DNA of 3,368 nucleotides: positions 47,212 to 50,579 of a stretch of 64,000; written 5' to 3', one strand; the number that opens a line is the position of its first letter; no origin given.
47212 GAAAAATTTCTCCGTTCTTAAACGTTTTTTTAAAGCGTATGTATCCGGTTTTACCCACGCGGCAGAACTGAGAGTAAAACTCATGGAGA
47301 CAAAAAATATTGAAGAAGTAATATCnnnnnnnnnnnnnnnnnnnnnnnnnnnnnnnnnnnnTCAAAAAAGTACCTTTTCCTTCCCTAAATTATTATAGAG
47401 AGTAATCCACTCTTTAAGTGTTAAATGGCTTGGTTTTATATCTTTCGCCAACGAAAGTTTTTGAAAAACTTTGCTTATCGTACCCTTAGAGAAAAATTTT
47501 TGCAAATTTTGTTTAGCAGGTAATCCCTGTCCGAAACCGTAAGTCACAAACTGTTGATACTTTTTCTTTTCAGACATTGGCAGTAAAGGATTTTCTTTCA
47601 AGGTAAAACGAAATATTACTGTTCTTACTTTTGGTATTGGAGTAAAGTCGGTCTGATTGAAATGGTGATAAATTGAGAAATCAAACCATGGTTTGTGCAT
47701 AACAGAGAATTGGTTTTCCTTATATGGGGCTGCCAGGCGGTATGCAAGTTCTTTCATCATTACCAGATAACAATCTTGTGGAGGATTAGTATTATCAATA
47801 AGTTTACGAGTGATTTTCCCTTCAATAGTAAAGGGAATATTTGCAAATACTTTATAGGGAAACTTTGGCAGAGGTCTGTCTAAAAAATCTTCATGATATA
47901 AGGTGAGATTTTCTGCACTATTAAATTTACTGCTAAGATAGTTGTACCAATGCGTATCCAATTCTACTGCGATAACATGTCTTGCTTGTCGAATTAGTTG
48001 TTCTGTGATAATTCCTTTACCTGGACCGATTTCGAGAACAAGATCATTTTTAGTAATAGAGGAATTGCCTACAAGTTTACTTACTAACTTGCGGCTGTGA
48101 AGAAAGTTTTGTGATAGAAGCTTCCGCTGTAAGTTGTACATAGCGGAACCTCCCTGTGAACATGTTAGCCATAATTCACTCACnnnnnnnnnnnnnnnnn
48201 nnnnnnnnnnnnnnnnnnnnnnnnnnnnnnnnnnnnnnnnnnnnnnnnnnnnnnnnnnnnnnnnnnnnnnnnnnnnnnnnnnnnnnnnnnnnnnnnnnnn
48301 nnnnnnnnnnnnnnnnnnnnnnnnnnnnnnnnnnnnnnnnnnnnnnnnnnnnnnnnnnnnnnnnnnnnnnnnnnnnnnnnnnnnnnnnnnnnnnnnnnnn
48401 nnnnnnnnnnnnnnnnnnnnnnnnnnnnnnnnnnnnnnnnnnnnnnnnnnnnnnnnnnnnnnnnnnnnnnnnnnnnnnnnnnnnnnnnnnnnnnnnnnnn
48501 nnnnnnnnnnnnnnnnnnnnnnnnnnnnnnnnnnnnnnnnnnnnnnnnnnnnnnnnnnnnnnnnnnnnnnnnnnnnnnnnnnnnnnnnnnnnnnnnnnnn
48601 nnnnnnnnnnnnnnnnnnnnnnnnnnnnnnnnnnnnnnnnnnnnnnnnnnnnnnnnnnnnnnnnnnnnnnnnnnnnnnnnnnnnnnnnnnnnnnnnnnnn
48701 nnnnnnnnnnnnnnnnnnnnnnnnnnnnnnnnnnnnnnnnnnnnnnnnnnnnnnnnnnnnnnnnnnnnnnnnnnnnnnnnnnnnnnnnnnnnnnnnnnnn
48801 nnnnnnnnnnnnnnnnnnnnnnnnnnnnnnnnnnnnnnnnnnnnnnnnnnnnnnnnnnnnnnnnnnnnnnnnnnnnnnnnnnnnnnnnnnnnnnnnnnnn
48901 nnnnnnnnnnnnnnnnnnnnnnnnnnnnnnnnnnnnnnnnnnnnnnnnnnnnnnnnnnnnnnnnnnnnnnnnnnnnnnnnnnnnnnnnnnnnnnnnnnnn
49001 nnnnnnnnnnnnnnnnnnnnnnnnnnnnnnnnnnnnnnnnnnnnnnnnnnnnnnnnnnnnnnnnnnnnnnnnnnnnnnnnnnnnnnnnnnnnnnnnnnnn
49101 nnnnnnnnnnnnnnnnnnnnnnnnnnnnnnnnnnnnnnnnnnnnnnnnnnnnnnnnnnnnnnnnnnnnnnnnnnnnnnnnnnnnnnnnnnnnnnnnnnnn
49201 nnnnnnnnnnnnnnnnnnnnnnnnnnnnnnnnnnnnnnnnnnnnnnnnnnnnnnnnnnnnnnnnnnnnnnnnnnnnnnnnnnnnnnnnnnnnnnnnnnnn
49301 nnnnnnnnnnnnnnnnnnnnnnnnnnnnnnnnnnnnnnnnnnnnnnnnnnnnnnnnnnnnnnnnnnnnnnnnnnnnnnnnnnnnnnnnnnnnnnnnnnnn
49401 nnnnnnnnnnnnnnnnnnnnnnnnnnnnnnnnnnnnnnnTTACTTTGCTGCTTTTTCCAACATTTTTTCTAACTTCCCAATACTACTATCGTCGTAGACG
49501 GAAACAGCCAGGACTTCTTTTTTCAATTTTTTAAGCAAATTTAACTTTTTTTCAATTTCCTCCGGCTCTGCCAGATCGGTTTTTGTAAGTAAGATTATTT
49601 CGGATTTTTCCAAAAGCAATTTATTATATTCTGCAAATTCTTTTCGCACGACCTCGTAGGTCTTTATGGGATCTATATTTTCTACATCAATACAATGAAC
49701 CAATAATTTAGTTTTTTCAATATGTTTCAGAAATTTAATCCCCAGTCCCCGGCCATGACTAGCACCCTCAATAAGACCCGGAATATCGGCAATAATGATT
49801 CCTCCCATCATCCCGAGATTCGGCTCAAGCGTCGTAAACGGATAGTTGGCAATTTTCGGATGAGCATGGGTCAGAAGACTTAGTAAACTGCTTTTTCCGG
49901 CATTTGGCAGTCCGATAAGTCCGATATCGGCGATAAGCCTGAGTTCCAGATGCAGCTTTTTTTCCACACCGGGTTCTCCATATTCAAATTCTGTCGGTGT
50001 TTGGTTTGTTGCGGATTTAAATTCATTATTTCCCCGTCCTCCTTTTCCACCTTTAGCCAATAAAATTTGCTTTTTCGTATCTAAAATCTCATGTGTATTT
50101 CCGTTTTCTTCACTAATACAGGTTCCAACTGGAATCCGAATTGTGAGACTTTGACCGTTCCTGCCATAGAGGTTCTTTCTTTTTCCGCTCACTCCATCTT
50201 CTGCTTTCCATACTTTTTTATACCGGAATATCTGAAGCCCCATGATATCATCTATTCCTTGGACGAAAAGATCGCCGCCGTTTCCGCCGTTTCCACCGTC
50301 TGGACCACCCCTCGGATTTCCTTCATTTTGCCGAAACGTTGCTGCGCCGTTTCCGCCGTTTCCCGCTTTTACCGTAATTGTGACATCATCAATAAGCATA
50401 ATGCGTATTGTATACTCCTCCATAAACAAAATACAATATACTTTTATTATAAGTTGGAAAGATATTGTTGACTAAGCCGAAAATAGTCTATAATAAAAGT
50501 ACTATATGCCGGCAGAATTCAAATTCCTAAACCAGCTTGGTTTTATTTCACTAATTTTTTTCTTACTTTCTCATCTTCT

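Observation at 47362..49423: Erm-like 23S rRNA adenine-N6 methyltransferase next to an intact IS30 element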

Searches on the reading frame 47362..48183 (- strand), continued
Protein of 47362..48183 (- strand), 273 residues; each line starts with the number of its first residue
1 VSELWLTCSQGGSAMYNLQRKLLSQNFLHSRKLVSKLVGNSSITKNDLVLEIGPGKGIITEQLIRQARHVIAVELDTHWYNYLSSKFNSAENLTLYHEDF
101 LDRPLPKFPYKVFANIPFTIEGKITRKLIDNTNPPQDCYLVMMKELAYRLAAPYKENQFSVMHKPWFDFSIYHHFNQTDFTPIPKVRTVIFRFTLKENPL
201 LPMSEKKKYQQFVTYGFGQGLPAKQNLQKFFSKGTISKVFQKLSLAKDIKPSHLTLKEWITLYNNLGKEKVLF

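Call 67: fold_search(model_id=the predicted structure, library=pdb)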
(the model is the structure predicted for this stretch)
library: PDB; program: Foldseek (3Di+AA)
matches with E <= 10: 1930; with E <= 0.001: 1172
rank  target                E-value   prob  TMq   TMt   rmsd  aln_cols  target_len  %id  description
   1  6nvm                  8.7e-25  1.00  0.81  0.85   2.9       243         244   24  Crystal structure of 23S rRNA methyltransferase ErmE (released 2019-10-09)
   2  6ift                  3.1e-22  1.00  0.83  0.74   3.2       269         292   26  KsgA from Bacillus subtilis in complex with SAM (released 2019-01-30)
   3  6ifw_A                6.5e-22  1.00  0.82  0.80   3.1       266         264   25  crystal structure of chimeric construct of KsgA with loop 1 from erm (released 2019-01-30)
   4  7v2p_U                1.7e-21  1.00  0.81  0.76   4.8       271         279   25  T.thermophilus 30S ribosome with KsgA, class K5 (released 2022-04-06)
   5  7f8b                  1.8e-21  1.00  0.77  0.81   3.2       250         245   29  Crystal structure of rRNA methyltransferase Erm38 in complex with SAM (released 2022-01-12)
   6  3tqs_A                2.1e-21  1.00  0.80  0.84   2.9       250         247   24  Structure of the dimethyladenosine transferase (ksgA) from Coxiella burnetii (released 2011-09-28)
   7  7f8a                  2.1e-21  1.00  0.76  0.80   3.2       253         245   28  Crystal structure of rRNA methyltransferase Erm38 (released 2022-01-12)
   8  7f8c                  4.5e-21  1.00  0.77  0.82   3.1       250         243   28  Crystal structure of rRNA methyltransferase Erm38 in complex with sinefungin (released 2022-01-12)
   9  9n78_NL               7.0e-21  1.00  0.78  0.75   3.3       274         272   21  SSU processome maturation and disassembly, State L (released 2025-11-05)
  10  6ifs_A                1.0e-20  1.00  0.77  0.70   3.7       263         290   26  KsgA from Bacillus subtilis 168 (released 2019-01-30)
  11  1qan                  2.1e-20  1.00  0.76  0.83   2.9       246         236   24  THE STRUCTURE OF THE RRNA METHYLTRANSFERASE ERMC': IMPLICATIONS FOR THE REACTION MECHANISM (released 2000-03-29)
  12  3ftf_A                3.5e-20  1.00  0.78  0.82   3.5       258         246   22  Crystal structure of A. aeolicus KsgA in complex with RNA and SAH (released 2009-03-24)
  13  3fyc_A                4.3e-20  1.00  0.78  0.76   3.7       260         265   26  Crystal Structure of Dim1 from the thermophilic archeon, Methanocaldococcus jannaschi (released 2009-06-30)
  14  3fyd                  9.0e-20  1.00  0.76  0.75   3.8       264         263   27  Crystal Structure of Dim1 from the thermophilic archeon, Methanocaldococcus jannaschi (released 2009-06-30)
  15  9n73_NL               1.4e-19  1.00  0.79  0.72   3.6       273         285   21  SSU processome maturation and disassembly, State G (released 2025-10-29)
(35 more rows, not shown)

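Call 69: find_related_loci(query=A1, collection=metagenome_contigs, flank=1500)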
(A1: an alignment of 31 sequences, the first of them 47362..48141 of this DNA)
Query A1 (259 aa) in metagenome_contigs; peptide patterns used: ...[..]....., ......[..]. (x = any residue, [..] = any of these).
600 stretches matched a pattern (row limit reached: there are more); 536 encode a relative of the query (tblastn E <= 1e-3); the best 80 are kept; 80 distinct loci.
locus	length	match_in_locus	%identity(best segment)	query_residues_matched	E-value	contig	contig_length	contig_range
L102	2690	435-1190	65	1-252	1e-115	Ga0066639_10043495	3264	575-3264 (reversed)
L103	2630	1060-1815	65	1-252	2e-116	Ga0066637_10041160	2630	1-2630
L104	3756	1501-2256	63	1-252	5e-111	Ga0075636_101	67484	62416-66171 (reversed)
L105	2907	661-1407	63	1-249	1e-111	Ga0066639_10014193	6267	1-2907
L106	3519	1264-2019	62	1-252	2e-107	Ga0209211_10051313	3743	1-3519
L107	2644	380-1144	61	1-255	2e-106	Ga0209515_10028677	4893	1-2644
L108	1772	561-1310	61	1-250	1e-111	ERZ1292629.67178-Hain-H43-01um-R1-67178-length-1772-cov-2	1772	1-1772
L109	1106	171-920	62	1-250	4e-114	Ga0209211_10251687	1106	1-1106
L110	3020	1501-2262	59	1-254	6e-104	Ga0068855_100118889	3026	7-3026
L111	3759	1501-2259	58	4-257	8e-101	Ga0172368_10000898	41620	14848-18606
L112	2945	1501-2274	60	1-252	2e-100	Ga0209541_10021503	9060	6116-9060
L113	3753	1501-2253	57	1-251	3e-99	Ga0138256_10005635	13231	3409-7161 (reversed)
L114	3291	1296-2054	57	1-253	3e-99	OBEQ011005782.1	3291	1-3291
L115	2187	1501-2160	65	1-220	2e-97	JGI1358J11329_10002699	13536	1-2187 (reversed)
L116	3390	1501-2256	54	1-252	2e-95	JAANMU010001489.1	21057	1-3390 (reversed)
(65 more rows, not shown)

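Call 83: find_encoding_contigs(protein=P0002, flank=6000, max_places=3)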
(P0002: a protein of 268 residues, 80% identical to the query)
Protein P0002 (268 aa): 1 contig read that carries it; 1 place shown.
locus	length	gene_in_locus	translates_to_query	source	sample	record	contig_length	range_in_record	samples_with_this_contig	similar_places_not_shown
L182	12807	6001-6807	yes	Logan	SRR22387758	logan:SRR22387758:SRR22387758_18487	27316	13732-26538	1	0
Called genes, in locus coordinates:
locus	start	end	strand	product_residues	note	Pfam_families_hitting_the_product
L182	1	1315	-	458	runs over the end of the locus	PF01336:tRNA_anti-codon, PF00152:tRNA-synt_2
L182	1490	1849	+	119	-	-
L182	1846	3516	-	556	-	PF01368:DHH, PF02272:DHHA1, PF17768:RecJ_OB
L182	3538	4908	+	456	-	PF01743:PolyA_pol, PF12627:PolyA_pol_RNAbd, PF01966:HD (weak), PF13735:tRNA_NucTran2_2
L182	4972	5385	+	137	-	PF01371:Trp_repressor (weak)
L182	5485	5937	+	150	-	PF09424:YqeY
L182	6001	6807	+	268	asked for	PF00398:RrnaAD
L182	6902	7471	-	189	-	PF00293:NUDIX, PF14815:NUDIX_4 (weak)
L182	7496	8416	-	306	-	-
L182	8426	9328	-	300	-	PF07549:Sec_GG (weak), PF02355:SecD_SecF_C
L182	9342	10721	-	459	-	PF21760:SecD_1st, PF22599:SecDF_P1_head, PF00873:ACR_tran (weak), PF02355:SecD_SecF_C, PF03176:MMPL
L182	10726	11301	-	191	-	-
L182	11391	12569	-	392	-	PF11258:DUF3048, PF17479:DUF3048_C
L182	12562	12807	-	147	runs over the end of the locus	PF14584:DUF4446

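Call 86: search_protein_families(library=ncbifam, max_evalue=1e-25, proteins=[L084:253-1155:+, L082:5980-6849:+, L083:3980-4852:+, L088:377-1111:+, L085:292-1146:+])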
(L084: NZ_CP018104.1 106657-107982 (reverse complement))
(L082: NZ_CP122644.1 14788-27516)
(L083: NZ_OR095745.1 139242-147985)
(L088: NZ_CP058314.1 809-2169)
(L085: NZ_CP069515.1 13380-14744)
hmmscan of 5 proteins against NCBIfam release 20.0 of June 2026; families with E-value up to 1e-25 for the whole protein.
L084:253-1155:+ (301 aa): 4 families
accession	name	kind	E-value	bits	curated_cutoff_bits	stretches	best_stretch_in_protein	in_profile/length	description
NF000077.1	Erm42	exception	8.9e-209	691.7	600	1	1-301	3-303/303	23S rRNA (adenine(2058)-N(6))-methyltransferase Erm(42)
NF000499.2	Erm23S_rRNA_broad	equivalog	2.4e-75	253.1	212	1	17-261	2-244/244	23S ribosomal RNA methyltransferase Erm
TIGR00755.1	ksgA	equivalog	5.3e-37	127.5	171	1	17-258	8-253/256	16S rRNA (adenine(1518)-N(6)/adenine(1519)-N(6))-dimethyltransferase RsmA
NF000337.1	erm_SHROVE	exception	3.3e-27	95.4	320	1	17-259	7-248/248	ErmE/ErmH/ErmO/ErmR family 23S rRNA (adenine(2058)-N(6))-methyltransferase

L082:5980-6849:+ (289 aa): 7 families
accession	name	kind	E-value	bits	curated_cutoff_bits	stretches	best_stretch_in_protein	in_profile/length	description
NF000077.1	Erm42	exception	1.1e-87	294.1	600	1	4-287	15-299/303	23S rRNA (adenine(2058)-N(6))-methyltransferase Erm(42)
NF000499.2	Erm23S_rRNA_broad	equivalog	8e-66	221.9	212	1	8-252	2-244/244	23S ribosomal RNA methyltransferase Erm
TIGR00755.1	ksgA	equivalog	9.1e-39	133.3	171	1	8-227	8-231/256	16S rRNA (adenine(1518)-N(6)/adenine(1519)-N(6))-dimethyltransferase RsmA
NF012223.0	erm_F_23S_MT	exception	8.6e-31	107.2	575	1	8-249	12-252/266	23S rRNA (adenine(2058)-N(6))-methyltransferase Erm(F)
NF012220.1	erm_B_23S_MT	exception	7.8e-27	94.4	525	1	1-255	1-241/245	23S rRNA (adenine(2058)-N(6))-methyltransferase Erm(B)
NF000412.1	Erm43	exception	1.3e-26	93.6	500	1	3-255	4-242/243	23S rRNA (adenine(2058)-N(6))-methyltransferase Erm(43)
NF000337.1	erm_SHROVE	exception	3.6e-26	92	320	1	7-249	6-247/248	ErmE/ErmH/ErmO/ErmR family 23S rRNA (adenine(2058)-N(6))-methyltransferase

L083:3980-4852:+ (290 aa): 4 families
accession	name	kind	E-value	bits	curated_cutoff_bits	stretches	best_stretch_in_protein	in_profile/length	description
NF000077.1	Erm42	exception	1.3e-86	290.6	600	1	4-288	15-299/303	23S rRNA (adenine(2058)-N(6))-methyltransferase Erm(42)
NF000499.2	Erm23S_rRNA_broad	equivalog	3e-63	213.5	212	1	8-253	2-244/244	23S ribosomal RNA methyltransferase Erm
TIGR00755.1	ksgA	equivalog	3.6e-36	124.8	171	1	8-250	8-253/256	16S rRNA (adenine(1518)-N(6)/adenine(1519)-N(6))-dimethyltransferase RsmA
NF000337.1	erm_SHROVE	exception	2.3e-32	112.3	320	1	7-250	6-247/248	ErmE/ErmH/ErmO/ErmR family 23S rRNA (adenine(2058)-N(6))-methyltransferase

L088:377-1111:+ (244 aa): 9 families
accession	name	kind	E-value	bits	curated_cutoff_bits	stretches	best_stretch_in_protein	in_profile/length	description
NF012219.1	erm_C_23S_MT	exception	5.4e-168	556.7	530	1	1-244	1-244/244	23S rRNA (adenine(2058)-N(6))-methyltransferase Erm(C)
NF045543.1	erm_G_23S_MT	exception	2.4e-118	394.3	515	1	1-243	1-243/244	23S rRNA (adenine(2058)-N(6))-methyltransferase Erm(G)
NF012222.1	erm_A_23S_MT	exception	1.7e-98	329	475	1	1-243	1-243/243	23S rRNA (adenine(2058)-N(6))-methyltransferase Erm(A)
NF000499.2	Erm23S_rRNA_broad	equivalog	1.1e-84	283.7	212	1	8-239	1-244/244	23S ribosomal RNA methyltransferase Erm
NF000412.1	Erm43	exception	1.9e-83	279.7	500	1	1-243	1-243/243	23S rRNA (adenine(2058)-N(6))-methyltransferase Erm(43)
NF000411.1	Erm45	exception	7.7e-81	271.5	525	1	3-243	2-242/245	23S rRNA (adenine(2058)-N(6))-methyltransferase Erm(45)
NF012220.1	erm_B_23S_MT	exception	4.7e-79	265.4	525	1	3-243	2-242/245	23S rRNA (adenine(2058)-N(6))-methyltransferase Erm(B)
TIGR00755.1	ksgA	equivalog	7.5e-44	150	171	1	7-230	6-247/256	16S rRNA (adenine(1518)-N(6)/adenine(1519)-N(6))-dimethyltransferase RsmA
NF000337.1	erm_SHROVE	exception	1e-26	93.8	320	1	7-185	5-185/248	ErmE/ErmH/ErmO/ErmR family 23S rRNA (adenine(2058)-N(6))-methyltransferase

L085:292-1146:+ (284 aa): 10 families
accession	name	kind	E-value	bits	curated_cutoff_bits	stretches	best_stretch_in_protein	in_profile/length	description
NF042988.1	Erm46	exception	1.5e-94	316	503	1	1-255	1-254/255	23S rRNA (adenine(2058)-N(6))-methyltransferase Erm(46)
NF042938.1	Erm55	exception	2.3e-91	305.6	525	1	1-256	1-255/270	23S rRNA (adenine(2058)-N(6))-methyltransferase Erm(55)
NF012218.0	erm_38_23S_MT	exception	1.4e-89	300.7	800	1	1-255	1-258/386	23S rRNA (adenine(2058)-N(6))-methyltransferase Erm(38)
NF000499.2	Erm23S_rRNA_broad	equivalog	7.4e-89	297.3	212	1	11-254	1-243/244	23S ribosomal RNA methyltransferase Erm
NF000337.1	erm_SHROVE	exception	3.2e-49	167.5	320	1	8-253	3-248/248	ErmE/ErmH/ErmO/ErmR family 23S rRNA (adenine(2058)-N(6))-methyltransferase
TIGR00755.1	ksgA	equivalog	6e-45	153.6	171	1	8-253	4-254/256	16S rRNA (adenine(1518)-N(6)/adenine(1519)-N(6))-dimethyltransferase RsmA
NF000087.1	ErmO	exception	2.4e-34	118.9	450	1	13-252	13-254/259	23S rRNA (adenine(2058)-N(6))-methyltransferase Erm(O)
NF000047.1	ErmV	exception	1.5e-32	113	500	1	13-257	13-259/259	23S rRNA (adenine(2058)-N(6))-methyltransferase Erm(V)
NF000024.1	ErmS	exception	3.7e-27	95.5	675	1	7-217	59-274/319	23S rRNA (adenine(2058)-N(6))-methyltransferase Erm(S)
NF000077.1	Erm42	exception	5.7e-26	91.5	600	1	12-238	19-247/303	23S rRNA (adenine(2058)-N(6))-methyltransferase Erm(42)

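Call 101: search_protein_representatives(protein=window:47362-48141:-)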
Query: 259 residues. Proteins with E-value up to 0.001 (for the whole library): 17043; up to 1e-10: 6785; up to 1e-30: 325. The best 150 are listed.
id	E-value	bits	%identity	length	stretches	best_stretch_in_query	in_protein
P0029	1.3e-103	362.5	63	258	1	1-250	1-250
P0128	2.2e-80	286.5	51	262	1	2-250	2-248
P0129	7.3e-79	281.5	52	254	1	2-253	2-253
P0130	1.3e-76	274.1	50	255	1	1-254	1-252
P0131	5.2e-72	259.0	65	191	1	1-184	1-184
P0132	1.0e-66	241.6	45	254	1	1-249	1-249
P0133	1.1e-65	238.3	46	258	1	7-251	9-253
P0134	1.9e-65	237.5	52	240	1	6-252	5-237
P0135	2.6e-65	237.1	45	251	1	5-252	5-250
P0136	7.0e-65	235.7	45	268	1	5-252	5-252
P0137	6.2e-63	229.3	46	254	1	1-252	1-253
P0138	1.5e-62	228.0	53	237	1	5-203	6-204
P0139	5.2e-62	226.2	47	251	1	5-249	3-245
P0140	9.0e-62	225.5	44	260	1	6-250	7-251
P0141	6.9e-59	216.0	43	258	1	6-250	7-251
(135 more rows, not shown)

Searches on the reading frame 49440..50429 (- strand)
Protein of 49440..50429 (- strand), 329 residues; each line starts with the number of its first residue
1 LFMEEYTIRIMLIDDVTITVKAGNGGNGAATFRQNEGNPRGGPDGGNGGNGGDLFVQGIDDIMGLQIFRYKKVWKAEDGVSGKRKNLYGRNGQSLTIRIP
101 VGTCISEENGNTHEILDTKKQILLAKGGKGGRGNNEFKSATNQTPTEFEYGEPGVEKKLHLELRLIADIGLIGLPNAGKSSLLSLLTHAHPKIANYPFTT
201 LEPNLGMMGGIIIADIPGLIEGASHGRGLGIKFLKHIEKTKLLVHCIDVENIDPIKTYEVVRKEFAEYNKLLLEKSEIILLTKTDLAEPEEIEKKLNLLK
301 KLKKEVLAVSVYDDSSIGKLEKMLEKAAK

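Call 3: search_protein_families(library=ncbifam, proteins=[window:49440-50429:-], max_evalue=0.01)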
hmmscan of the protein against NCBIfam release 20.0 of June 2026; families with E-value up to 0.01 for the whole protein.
window:49440-50429:- (329 aa): 22 families
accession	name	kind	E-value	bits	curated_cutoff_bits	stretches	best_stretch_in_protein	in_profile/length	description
NF008955.0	PRK12297.1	equivalog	5.7e-112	374.8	406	1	11-326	2-326/429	GTPase ObgE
TIGR02729.1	Obg_CgtA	equivalog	2.8e-110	368.4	280.25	1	13-326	2-326/329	Obg family GTPase CgtA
NF008956.1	PRK12299.1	equivalog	1.3e-109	366.1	300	1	11-326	1-323/327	GTPase ObgE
NF008954.1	PRK12296.1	equivalog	2.8e-83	279.9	377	1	12-322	4-333/470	GTPase ObgE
NF007171.0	PRK09602.1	subfamily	2.7e-21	75.9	387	2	168-207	4-43/397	YchF-related putative GTPase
TIGR00092.1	TIGR00092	equivalog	1.5e-18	67.1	279.2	2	169-207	5-44/368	redox-regulated ATPase YchF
TIGR03156.1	GTP_HflX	equivalog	2.5e-10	39.8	216.75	1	166-326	189-349/351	GTPase HflX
TIGR03596.1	GTPase_YlqF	equivalog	4.3e-09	36.1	208.2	2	268-328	42-102/276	ribosome biogenesis GTPase YlqF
NF000908.1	PRK00089.1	equivalog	7.6e-09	35.3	237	1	169-327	6-166/291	GTPase Era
TIGR03918.1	GTP_HydF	equivalog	2.3e-08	33.3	325.55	1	168-327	9-166/392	[FeFe] hydrogenase H-cluster maturation GTPase HydF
NF003661.0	PRK05291.1-3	equivalog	2.2e-07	30.6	380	1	168-328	218-370/448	tRNA uridine-5-carboxymethylaminomethyl(34) synthesis GTPase MnmE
TIGR00231.1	small_GTP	domain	2.5e-07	30.6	42.5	1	168-317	5-155/164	GTP-binding protein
TIGR00437.1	feoB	equivalog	9.4e-07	27.9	315.65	1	173-320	1-146/594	ferrous iron transport protein B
NF008280.0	PRK11058.1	equivalog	3.9e-06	25.9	441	1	166-264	197-301/426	ribosome rescue GTPase HflX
TIGR00450.1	mnmE_trmE_thdF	equivalog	8.3e-06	25.1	252.6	1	168-297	211-339/446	tRNA uridine-5-carboxymethylaminomethyl(34) synthesis GTPase MnmE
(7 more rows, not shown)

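Call 4: search_protein_families(library=pfam, proteins=[window:49440-50429:-], max_evalue=0.01)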
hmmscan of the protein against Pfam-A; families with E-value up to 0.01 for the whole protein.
window:49440-50429:- (329 aa): 5 families
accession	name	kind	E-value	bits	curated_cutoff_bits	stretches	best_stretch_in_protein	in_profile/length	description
PF01018.28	GTP1_OBG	-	2.9e-46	157.4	27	1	13-165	1-155/155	GTP1/OBG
PF01926.29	MMR_HSR1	-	2.5e-23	82.8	21.9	1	169-282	2-112/113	50S ribosome-binding GTPase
PF02421.24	FeoB_N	-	1.5e-10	41.3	27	1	169-322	3-154/156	Ferrous iron transport protein B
PF03193.22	RsgA_GTPase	-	0.005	17.1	30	1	277-326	56-106/174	RsgA GTPase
PF02492.25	cobW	-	0.0082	16.2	20.7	0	238-304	113-174/180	CobW/HypB/UreG, nucleotide-binding domain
